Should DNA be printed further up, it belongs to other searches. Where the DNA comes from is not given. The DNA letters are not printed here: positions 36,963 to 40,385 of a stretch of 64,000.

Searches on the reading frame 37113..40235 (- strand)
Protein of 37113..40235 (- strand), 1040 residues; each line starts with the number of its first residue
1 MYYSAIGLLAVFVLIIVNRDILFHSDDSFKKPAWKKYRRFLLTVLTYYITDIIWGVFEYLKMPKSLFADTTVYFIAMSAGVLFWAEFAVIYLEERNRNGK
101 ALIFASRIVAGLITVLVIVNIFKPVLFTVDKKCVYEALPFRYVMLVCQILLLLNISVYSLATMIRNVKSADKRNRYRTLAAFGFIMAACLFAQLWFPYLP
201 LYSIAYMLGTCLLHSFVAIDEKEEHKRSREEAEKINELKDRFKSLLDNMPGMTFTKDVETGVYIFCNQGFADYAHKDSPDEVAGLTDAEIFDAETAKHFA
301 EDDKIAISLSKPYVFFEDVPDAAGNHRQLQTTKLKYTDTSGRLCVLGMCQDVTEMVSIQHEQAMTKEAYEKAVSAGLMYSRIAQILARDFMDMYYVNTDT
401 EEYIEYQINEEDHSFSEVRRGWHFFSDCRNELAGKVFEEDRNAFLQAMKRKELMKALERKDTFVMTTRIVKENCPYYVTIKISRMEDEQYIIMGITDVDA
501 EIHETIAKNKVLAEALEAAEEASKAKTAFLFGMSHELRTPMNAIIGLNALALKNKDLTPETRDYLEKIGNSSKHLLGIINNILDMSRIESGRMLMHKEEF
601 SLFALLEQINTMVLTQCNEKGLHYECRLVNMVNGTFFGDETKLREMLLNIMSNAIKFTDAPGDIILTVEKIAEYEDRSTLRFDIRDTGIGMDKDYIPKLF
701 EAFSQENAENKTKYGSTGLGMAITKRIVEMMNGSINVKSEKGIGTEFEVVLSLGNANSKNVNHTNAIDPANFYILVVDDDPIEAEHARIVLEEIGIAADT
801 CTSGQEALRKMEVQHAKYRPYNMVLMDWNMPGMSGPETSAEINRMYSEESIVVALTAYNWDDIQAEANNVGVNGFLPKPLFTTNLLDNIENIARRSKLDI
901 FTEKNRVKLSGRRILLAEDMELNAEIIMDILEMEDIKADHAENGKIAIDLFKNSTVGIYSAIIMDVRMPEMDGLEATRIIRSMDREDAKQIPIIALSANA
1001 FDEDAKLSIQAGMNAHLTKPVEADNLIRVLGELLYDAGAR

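Call 34: search_protein_families(library=pfam, proteins=[window:37113-40235:-], max_evalue=0.001)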
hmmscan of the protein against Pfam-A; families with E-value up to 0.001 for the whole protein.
window:37113-40235:- (1040 aa): 4 families
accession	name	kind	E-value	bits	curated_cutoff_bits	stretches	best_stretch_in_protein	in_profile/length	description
PF00072.30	Response_reg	-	5.7e-43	146.1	30.2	2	914-1028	1-108/111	Response regulator receiver domain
PF02518.31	HATPase_c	-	1e-27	97.2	26.4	1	638-753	1-109/111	Histidine kinase-, DNA gyrase B-, and HSP90-like ATPase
PF00512.31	HisKA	-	2.2e-18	66.5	26.9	1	526-591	2-66/66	His Kinase A (phospho-acceptor) domain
PF08448.16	PAS_4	-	3.8e-09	37.2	23.1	1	246-354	1-107/110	PAS fold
